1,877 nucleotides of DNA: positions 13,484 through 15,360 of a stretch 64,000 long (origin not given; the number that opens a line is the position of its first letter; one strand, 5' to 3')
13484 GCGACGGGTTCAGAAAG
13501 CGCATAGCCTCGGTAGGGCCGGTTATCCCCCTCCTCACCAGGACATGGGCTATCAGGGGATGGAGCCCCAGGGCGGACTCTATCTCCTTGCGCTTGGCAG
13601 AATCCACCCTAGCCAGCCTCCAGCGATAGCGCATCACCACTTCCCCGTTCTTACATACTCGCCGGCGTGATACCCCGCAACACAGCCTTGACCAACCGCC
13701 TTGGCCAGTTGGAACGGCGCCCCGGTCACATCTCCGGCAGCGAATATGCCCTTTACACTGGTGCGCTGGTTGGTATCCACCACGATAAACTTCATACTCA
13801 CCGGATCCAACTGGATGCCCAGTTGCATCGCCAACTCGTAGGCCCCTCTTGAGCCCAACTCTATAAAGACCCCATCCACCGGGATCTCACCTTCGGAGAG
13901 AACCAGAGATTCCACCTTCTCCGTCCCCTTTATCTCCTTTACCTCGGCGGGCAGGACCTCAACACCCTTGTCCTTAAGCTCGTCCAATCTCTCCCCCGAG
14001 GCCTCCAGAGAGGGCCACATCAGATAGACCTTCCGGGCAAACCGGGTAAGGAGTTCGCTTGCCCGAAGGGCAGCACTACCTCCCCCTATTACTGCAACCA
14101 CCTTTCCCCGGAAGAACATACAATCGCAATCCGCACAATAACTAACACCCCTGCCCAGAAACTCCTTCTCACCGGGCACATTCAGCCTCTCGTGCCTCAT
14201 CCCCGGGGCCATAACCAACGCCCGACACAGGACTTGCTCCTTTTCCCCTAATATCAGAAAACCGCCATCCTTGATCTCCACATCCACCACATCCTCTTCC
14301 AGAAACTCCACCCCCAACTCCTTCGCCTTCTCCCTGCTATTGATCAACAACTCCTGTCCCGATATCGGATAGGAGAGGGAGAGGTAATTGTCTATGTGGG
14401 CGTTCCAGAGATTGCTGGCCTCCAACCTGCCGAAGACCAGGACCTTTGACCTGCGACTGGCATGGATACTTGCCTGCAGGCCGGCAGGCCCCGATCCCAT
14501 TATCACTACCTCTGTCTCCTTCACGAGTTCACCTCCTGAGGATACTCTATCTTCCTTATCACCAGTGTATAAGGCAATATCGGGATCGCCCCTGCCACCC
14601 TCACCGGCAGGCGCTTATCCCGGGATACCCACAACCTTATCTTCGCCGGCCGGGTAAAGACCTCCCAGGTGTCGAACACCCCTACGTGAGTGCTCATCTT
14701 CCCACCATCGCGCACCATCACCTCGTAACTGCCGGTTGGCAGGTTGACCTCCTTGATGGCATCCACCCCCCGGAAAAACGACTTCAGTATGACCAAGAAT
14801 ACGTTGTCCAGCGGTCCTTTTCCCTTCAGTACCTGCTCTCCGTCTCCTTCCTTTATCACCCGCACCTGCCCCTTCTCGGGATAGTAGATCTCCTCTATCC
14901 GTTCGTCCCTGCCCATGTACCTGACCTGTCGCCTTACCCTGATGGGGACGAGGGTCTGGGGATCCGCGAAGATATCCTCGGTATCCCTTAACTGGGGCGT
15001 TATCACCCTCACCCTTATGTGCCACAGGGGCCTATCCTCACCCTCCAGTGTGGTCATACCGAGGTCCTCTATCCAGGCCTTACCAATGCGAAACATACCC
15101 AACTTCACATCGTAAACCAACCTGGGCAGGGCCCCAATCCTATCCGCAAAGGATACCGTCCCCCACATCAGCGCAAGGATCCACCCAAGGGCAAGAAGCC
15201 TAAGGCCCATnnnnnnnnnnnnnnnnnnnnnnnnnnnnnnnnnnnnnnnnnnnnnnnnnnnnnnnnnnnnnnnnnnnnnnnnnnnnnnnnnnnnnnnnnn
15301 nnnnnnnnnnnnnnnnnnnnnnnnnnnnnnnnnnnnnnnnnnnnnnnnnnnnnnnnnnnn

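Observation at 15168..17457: FeoA-FeoB-like fusion with a pseudo-GTPase domain, preceded by a small zinc-ribbon ORF, and a second canonical FeoB elsewhere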

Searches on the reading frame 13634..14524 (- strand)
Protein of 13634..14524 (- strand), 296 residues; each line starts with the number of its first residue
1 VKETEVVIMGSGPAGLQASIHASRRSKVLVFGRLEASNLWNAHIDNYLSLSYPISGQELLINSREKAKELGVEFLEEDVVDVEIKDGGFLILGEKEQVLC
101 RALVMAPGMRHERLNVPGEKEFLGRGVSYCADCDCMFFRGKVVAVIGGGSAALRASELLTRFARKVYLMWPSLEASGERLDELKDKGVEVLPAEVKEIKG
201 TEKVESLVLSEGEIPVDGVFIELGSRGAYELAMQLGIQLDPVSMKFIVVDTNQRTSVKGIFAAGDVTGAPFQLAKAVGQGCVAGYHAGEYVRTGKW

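Call 22: search_protein_families(library=pfam, proteins=[window:13634-14524:-], max_evalue=0.01)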
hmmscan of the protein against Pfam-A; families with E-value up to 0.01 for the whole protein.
window:13634-14524:- (296 aa): 10 families
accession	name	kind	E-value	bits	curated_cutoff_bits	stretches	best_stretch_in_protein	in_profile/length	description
PF07992.20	Pyr_redox_2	-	1.4e-37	130.2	26.1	1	5-280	2-291/291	Pyridine nucleotide-disulphide oxidoreductase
PF13738.12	Pyr_redox_3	-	1.9e-11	44.2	30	1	68-264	92-305/305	Pyridine nucleotide-disulphide oxidoreductase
PF00070.33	Pyr_redox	-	5.3e-07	30.5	22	1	143-211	2-81/82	Pyridine nucleotide-disulphide oxidoreductase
PF01134.28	GIDA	-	6.1e-07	29.3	22.1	0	254-292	351-388/391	Glucose inhibited division protein A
PF03486.20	HI0933_like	-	1.1e-06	28.7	50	0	5-32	2-30/244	HI0933-like protein Rossmann domain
PF00890.30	FAD_binding_2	-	3.5e-05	23.6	20.4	0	6-31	2-28/414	FAD binding domain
PF01266.30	DAO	-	0.00069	19.7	27.9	0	58-110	150-205/353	FAD dependent oxidoreductase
PF01262.27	AlaDh_PNT_C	-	0.0014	18.6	23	0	143-201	31-89/214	Alanine dehydrogenase/PNT, C-terminal domain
PF01946.23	Thi4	-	0.0017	18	26.2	0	3-31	17-47/235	Thi4 family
PF13241.12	NAD_binding_7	-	0.0086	17.1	22.1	0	138-186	5-53/104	Putative NAD(P)-binding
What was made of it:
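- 13634..14524 (-): Thioredoxin-reductase-like flavoprotein (296 aa). It keeps the CxxC (CADC) but lacks the HRRxxxR NADPH motif. It overlaps the DUF3108 gene by 4 nt. Pfam Pyr_redox_2 (call 22).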

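Call 29: search_solved_structures(query=window:13634-14524:-, max_evalue=1e-10)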
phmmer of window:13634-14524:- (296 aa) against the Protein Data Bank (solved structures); distinct sequences matched with E-value up to 1e-10: 61 (the best 60 are shown).
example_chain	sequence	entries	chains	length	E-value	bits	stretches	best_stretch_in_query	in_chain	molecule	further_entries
3f8p_A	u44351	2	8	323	1.8e-42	148.7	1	4-293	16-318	Thioredoxin reductase (TrxB-3)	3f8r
3f8d_A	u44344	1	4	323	3.5e-41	144.5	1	4-293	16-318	Thioredoxin reductase (TrxB-3)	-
5nii_A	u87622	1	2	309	4.2e-40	140.9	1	4-292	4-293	Thioredoxin reductase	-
6gna_A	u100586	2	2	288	1.6e-39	139.1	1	2-291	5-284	Thioredoxin reductase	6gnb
5mh4_A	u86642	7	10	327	1.6e-38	135.7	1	2-291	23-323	Thioredoxin reductase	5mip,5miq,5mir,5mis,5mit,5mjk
6gnc_A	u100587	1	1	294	2e-38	135.4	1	4-291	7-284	Thioredoxin reductase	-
9xub_A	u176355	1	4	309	2.3e-38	135.3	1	5-289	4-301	Thioredoxin reductase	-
2a87_A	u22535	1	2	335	2.5e-38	135.1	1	5-289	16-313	Thioredoxin reductase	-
6gnd_A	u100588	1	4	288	4e-38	134.5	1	2-291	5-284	Thioredoxin reductase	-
4zn0_A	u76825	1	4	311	6.4e-38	133.8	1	5-292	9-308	Thioredoxin reductase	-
5uth_A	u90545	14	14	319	8.4e-38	133.4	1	5-289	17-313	Thioredoxin reductase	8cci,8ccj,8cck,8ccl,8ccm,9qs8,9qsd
7aaw_A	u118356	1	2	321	2.3e-37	132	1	4-292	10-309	Thioredoxin reductase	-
4gcm_A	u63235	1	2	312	5.4e-37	130.7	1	5-292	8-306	Thioredoxin reductase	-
9vv4_A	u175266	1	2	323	9.6e-36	126.6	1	6-291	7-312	Thioredoxin reductase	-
3cty_A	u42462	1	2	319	1.5e-35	126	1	3-284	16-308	Thioredoxin reductase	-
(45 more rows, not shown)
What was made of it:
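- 13634..14524 (-): PDB TrxR hits reach E 1e-42 (call 29).
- On NADPH-dependent low-Mr thioredoxin reductase, for the 296-aa neighbour: The overall TrxR fold family is confirmed (calls 22, 29).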

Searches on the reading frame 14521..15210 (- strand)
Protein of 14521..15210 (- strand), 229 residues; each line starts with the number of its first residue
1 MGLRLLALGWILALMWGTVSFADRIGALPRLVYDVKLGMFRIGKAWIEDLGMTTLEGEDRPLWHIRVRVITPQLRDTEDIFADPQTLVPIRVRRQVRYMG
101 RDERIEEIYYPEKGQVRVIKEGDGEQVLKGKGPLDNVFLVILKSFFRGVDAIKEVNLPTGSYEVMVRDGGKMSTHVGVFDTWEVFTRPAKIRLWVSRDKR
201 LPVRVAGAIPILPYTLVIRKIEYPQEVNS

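Call 3: search_protein_families(library=pfam, proteins=[window:14521-15210:-], max_evalue=1)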
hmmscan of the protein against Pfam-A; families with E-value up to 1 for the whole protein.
window:14521-15210:- (229 aa): 2 families
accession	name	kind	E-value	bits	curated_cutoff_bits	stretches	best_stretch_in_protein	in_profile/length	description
PF11306.15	DUF3108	-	2.7e-07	31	26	1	33-206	2-196/209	Protein of unknown function (DUF3108)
PF16967.11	TcfC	-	0.097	12.7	29.4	0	143-167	27-51/68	E-set like domain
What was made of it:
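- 14521..15210 (-): Exported DUF3108-like all-beta protein (229 aa, signal peptide). It overlaps the 3' end of feoAB* by 43 nt and is the constant partner. Pfam DUF3108 scores 31 bits against a cut-off of 26 (call 3).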

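Call 4: search_protein_families(library=ncbifam, proteins=[window:14521-15210:-], max_evalue=1)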
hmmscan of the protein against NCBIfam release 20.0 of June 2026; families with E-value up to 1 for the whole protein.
window:14521-15210:- (229 aa): 1 family
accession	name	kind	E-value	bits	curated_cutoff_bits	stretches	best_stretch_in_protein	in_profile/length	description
NF001644.0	PRK00420.1-1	equivalog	0.2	11.7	176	1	107-159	40-92/119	hypothetical protein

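Call 28: search_solved_structures(query=window:14521-15210:-, max_evalue=10)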
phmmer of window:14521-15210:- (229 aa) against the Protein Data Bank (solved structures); distinct sequences matched with E-value up to 10: 0.

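Call 34: find_homologous_proteins(query=window:14521-15210:-, max_evalue=0.001)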
Query window:14521-15210:- (229 aa): 3 proteins with E <= 0.001 among 563 candidates.
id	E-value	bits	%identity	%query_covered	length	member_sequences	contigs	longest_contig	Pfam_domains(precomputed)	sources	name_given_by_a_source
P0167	1.6e-134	465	89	100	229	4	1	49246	PF11306.16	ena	-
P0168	1.2e-41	161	42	95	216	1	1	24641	-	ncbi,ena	-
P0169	8.3e-14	70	34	77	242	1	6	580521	PF11306.16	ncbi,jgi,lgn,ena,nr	ncbi:MAG TPA: DUF3108 domain-containing protein [Candidatus Omnitrophota bacterium]|jgi:hypothetical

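Call 45: predict_structure(alignment_id=A4)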
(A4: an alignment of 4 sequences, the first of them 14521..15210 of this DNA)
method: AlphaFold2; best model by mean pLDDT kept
length: 229 residues; sequences in the alignment: 4
mean_pLDDT: 46.3   pTM: 0.48
mean pLDDT of the five models: 46.3, 45.9, 45.7, 45.6, 45.1
residues with pLDDT >= 90: 0; 70-90: 23; 50-70: 65; < 50: 141
segments of 3 or more residues with pLDDT < 50: 16-43, 114-116, 126-229
pLDDT, mean of each block of 10 residues (from residue 1): 65 53 39 40 52 78 65 63 57 63 62 53 46 30 31 34 37 34 34 33 29 34 33
secondary structure, 60 per line:
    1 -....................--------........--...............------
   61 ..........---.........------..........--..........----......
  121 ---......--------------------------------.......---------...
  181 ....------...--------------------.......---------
elements in order: H2-21 E30-37 E40-54 E61-70 E74-82 E89-98 E101-110 E115-120 E124-129 E162-168 E178-184 E191-193 E214-220
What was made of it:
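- On DUF3108 (PF11306), for the downstream partner: An N-terminal signal-like helix and all-beta secondary structure are predicted, but the model is poor at pLDDT 46 (call 45).
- Tried and rejected: Structure of the DUF3108 partner: the AF2 model from 4 sequences reached only pLDDT 46 (call 45), so I ran no fold search.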

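Call 56: find_encoding_contigs(protein=P0169, flank=6000, max_places=3)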
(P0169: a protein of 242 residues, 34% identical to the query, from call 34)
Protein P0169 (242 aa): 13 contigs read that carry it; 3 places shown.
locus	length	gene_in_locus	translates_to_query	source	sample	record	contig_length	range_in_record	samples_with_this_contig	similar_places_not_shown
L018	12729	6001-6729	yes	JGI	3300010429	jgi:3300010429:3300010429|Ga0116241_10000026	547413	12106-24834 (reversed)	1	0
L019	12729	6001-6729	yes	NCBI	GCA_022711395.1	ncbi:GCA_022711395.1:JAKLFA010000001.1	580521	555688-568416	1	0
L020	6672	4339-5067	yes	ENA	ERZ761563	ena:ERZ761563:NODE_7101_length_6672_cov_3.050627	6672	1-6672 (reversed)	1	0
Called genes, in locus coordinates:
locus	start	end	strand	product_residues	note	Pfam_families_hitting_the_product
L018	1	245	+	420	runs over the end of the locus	PF00275:EPSP_synthase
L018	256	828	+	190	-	PF00117:GATase, PF07722:Peptidase_C26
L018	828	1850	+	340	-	PF02885:Glycos_trans_3N, PF00591:Glycos_transf_3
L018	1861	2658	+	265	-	PF00218:IGPS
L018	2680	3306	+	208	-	PF00697:PRAI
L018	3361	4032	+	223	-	PF10108:DNA_pol_B_exo2, PF13482:RNase_H_2 (weak)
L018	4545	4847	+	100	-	-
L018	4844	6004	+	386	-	PF04389:Peptidase_M28, PF01546:Peptidase_M20, PF07687:M20_dimer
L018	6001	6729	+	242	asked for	PF11306:DUF3108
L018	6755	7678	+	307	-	-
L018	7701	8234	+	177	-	-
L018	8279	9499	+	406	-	PF00291:PALP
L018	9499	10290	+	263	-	PF00290:Trp_syntA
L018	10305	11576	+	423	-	PF00675:Peptidase_M16, PF05193:Peptidase_M16_C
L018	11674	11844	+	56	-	-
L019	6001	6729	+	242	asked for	PF11306:DUF3108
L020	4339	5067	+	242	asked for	PF11306:DUF3108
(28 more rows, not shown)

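Call 76: search_solved_structures(query=A4, max_evalue=10)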
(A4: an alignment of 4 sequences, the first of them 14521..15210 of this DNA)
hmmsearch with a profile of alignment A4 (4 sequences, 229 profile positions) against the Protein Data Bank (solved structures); distinct sequences matched with E-value up to 10: 0.
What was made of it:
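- On DUF3108 (PF11306), for the downstream partner: No PDB sequence match was found (calls 28, 76).
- Tried and rejected: PDB sequence and profile searches found nothing (calls 28, 76).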
